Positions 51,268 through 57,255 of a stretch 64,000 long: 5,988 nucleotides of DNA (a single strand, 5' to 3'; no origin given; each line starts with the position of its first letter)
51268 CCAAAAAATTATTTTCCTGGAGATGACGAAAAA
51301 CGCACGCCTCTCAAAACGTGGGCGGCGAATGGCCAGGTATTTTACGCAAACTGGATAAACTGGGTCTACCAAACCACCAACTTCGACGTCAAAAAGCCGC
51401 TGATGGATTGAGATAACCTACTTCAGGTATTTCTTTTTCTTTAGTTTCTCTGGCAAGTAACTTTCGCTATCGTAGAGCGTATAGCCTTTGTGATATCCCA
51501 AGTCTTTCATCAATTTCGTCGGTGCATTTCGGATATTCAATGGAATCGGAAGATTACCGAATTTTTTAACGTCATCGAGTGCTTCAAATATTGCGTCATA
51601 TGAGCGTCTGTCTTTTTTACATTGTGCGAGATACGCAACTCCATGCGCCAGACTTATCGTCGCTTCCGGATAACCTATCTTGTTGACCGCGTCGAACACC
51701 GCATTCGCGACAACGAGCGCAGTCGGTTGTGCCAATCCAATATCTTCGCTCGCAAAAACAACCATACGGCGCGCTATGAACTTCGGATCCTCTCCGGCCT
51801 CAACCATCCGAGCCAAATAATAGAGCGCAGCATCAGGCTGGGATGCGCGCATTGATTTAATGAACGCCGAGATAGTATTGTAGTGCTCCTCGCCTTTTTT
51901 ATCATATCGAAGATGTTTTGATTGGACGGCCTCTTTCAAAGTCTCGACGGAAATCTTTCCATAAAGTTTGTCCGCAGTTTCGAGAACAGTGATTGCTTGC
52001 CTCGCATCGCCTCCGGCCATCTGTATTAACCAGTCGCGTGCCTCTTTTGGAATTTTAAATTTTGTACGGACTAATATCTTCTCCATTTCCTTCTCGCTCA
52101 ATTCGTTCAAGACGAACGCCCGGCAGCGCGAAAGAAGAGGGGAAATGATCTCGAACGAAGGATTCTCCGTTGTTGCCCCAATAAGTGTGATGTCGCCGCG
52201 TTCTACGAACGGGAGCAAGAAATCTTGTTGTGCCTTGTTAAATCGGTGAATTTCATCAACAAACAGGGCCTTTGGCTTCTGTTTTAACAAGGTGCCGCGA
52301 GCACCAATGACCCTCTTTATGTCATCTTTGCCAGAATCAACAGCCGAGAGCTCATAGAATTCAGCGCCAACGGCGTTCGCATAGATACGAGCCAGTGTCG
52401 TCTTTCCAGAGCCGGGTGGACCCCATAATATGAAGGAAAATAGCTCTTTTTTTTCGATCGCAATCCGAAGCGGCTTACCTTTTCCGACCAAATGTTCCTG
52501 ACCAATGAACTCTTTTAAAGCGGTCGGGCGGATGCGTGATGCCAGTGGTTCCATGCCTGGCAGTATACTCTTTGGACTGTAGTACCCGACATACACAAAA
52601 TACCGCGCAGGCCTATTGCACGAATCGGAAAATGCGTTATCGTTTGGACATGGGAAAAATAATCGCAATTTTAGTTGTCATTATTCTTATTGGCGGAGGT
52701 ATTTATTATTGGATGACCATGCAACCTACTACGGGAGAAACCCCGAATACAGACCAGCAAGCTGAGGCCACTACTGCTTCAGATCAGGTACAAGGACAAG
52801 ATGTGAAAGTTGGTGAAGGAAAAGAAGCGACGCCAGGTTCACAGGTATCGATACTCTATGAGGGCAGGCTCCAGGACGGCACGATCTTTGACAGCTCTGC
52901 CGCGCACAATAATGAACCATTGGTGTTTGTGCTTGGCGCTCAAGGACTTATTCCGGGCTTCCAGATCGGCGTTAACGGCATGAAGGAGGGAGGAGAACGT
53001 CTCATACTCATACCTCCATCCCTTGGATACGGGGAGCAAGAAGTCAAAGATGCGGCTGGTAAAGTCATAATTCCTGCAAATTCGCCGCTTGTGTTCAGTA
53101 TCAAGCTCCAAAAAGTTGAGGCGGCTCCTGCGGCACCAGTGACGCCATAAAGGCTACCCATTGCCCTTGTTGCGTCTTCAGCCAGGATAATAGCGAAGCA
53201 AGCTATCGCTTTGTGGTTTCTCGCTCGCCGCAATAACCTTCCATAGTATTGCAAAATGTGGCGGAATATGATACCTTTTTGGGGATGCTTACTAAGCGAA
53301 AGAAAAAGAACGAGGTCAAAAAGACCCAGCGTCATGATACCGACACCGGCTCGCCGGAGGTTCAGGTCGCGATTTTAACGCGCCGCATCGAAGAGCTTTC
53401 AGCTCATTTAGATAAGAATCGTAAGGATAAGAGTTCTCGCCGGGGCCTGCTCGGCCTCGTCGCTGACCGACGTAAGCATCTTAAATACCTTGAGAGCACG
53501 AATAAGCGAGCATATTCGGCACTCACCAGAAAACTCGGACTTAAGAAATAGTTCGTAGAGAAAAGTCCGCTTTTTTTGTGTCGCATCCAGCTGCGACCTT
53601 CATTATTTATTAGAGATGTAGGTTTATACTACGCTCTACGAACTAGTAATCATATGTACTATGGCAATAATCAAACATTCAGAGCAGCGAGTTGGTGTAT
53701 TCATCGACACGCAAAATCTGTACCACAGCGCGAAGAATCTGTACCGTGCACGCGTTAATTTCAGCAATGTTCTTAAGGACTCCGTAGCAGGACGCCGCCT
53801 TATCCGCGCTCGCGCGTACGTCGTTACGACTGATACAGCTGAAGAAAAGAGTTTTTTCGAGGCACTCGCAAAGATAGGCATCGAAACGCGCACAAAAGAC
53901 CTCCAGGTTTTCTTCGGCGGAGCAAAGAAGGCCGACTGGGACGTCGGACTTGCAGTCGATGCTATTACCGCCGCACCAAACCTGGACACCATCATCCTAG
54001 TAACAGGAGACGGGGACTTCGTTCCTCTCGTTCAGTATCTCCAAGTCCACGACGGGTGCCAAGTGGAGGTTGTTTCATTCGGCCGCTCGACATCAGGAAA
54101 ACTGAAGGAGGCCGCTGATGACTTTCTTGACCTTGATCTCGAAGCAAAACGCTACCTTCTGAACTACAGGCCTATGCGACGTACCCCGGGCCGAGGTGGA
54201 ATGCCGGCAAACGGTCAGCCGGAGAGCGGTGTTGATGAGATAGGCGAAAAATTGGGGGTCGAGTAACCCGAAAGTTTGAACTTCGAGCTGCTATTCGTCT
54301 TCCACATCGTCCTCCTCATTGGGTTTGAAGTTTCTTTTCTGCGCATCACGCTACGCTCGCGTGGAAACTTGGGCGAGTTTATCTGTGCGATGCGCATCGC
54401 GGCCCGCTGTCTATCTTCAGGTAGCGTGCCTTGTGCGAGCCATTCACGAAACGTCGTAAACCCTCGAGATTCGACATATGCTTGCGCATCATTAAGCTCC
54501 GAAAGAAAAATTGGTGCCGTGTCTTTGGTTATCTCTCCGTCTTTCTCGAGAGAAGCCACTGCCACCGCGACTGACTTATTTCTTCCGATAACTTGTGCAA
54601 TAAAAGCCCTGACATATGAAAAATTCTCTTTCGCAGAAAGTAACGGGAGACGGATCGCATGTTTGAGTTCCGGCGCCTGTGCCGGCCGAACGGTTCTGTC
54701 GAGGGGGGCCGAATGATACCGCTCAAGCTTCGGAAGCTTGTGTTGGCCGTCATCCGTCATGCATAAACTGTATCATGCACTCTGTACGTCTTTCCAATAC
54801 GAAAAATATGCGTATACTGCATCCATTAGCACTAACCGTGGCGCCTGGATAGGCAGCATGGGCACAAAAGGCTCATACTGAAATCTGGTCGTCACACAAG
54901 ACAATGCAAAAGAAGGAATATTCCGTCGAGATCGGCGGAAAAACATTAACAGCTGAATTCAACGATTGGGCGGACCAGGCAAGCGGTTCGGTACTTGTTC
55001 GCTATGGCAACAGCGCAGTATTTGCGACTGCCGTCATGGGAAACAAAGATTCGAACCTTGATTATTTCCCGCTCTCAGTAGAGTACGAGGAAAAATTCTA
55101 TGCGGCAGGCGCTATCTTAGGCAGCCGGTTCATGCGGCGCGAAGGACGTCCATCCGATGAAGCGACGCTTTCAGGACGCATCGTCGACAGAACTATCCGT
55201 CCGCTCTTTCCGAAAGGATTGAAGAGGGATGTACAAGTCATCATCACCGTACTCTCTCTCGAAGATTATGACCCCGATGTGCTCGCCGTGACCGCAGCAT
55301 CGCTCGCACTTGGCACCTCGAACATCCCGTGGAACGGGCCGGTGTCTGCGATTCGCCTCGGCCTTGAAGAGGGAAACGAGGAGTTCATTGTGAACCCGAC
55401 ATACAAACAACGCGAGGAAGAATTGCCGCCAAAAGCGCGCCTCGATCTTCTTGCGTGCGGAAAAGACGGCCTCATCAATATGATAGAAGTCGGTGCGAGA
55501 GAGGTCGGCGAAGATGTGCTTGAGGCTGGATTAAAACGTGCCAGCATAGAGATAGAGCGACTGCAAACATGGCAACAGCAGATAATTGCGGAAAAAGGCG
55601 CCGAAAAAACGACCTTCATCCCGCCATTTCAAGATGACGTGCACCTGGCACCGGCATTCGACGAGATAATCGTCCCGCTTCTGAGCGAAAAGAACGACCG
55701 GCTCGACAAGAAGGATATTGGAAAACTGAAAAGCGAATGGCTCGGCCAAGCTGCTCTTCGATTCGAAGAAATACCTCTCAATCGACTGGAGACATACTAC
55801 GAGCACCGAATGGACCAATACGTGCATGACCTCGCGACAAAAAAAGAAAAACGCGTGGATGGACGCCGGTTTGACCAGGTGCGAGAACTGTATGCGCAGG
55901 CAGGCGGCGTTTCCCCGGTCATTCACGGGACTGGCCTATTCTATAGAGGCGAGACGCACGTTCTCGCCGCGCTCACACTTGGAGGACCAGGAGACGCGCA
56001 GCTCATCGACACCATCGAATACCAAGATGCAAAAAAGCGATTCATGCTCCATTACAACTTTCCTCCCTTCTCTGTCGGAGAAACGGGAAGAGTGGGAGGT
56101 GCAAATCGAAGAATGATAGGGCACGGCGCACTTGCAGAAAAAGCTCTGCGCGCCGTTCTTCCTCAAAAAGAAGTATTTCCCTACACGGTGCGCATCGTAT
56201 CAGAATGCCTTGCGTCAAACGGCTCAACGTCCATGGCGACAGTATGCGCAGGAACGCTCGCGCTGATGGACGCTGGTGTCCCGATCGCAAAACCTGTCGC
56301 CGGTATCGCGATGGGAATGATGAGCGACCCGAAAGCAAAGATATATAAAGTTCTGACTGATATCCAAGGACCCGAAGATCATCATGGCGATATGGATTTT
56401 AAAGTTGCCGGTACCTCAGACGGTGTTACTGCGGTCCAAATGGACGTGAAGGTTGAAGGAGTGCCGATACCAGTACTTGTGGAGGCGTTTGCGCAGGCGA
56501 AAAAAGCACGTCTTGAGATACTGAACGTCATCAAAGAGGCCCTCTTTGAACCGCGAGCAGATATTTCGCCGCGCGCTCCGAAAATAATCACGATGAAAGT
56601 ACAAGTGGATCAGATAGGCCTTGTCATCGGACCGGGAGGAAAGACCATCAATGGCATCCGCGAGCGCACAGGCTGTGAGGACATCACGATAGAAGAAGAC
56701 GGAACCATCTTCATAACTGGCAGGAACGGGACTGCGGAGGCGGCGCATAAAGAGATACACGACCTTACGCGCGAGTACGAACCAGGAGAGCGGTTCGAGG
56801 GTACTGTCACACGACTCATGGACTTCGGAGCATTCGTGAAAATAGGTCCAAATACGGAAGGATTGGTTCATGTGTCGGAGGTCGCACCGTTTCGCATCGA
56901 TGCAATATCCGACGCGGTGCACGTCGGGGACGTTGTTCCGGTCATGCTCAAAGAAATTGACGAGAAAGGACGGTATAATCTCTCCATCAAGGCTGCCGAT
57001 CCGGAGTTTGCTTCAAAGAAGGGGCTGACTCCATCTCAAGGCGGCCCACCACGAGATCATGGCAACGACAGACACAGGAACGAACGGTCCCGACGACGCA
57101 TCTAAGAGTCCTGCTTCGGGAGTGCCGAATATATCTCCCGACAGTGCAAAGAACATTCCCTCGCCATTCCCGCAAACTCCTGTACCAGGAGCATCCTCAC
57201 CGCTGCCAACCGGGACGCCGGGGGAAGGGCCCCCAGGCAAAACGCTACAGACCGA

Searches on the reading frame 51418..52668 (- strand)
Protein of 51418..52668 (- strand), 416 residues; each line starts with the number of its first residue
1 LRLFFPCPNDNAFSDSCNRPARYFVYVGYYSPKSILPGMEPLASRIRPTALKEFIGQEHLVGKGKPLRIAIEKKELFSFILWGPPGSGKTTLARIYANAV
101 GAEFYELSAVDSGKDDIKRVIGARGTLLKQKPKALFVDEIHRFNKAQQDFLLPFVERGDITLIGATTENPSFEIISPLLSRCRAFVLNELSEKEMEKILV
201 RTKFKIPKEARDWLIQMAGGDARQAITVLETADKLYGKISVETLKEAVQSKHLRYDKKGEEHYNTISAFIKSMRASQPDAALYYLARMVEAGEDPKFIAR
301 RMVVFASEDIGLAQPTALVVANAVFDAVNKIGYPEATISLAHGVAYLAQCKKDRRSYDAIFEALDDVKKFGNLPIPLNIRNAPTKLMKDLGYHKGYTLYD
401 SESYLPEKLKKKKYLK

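Call 48: search_protein_families(library=pfam, proteins=[window:51418-52668:-], max_evalue=0.001)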
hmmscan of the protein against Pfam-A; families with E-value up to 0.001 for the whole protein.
window:51418-52668:- (416 aa): 12 families
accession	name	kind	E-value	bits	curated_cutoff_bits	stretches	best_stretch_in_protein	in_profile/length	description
PF12002.13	MgsA_C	-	6e-50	169.8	27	1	276-414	2-147/167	MgsA AAA+ ATPase C terminal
PF16193.11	AAA_assoc_2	-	1.5e-24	86.5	34.3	1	202-274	3-81/81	AAA C-terminal domain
PF00004.35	AAA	-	9.2e-16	58.9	21.2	1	80-186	2-127/131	ATPase family associated with various cellular activities (AAA)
PF05496.18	RuvB_N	-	6.1e-14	52.5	27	1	46-162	1-115/159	Holliday junction DNA helicase RuvB P-loop domain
PF07728.20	AAA_5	-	3.5e-06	27.5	22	1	79-163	2-98/139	AAA domain (dynein-related subfamily)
PF25361.1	AAA_lid_RFC1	-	5.9e-06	26.1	34.9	1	193-235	6-48/59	RFC1-like, AAA+ ATPase lid domain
PF13401.12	AAA_22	-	7.3e-05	23.5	27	0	80-105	9-37/130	AAA domain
PF13173.12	AAA_14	-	0.00017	22.1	27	1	80-195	6-128/129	AAA domain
PF13191.12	AAA_16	-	0.00018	22.5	32.6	0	78-103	26-51/167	AAA ATPase domain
PF20720.3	nSTAND3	-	0.00029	21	27.2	0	80-122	21-62/155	Novel STAND NTPase 3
PF00158.32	Sigma54_activat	-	0.00043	20.4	20.2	0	125-170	87-132/168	Sigma-54 interaction domain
PF01078.27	Mg_chelatase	-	0.00046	20.1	20.3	0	77-96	23-42/207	Magnesium chelatase, subunit ChlI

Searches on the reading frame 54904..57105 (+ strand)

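Call 48: search_protein_families(library=pfam, proteins=[window:54904-57105:+], max_evalue=0.001)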
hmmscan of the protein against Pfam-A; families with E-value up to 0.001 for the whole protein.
window:54904-57105:+ (733 aa): 4 families
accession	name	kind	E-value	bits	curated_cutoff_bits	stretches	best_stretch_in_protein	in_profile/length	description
PF01138.27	RNase_PH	-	3.2e-48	163.9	25.5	2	13-142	3-130/130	3' exoribonuclease family, domain 1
PF00575.29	S1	-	6e-15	55.8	22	1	625-696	2-74/74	S1 RNA binding domain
PF00013.35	KH_1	-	4e-12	46.1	21.5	1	562-619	2-65/66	KH domain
PF03725.20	RNase_PH_C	-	1.7e-07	31.5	20.8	0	464-535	2-67/67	3' exoribonuclease family, domain 2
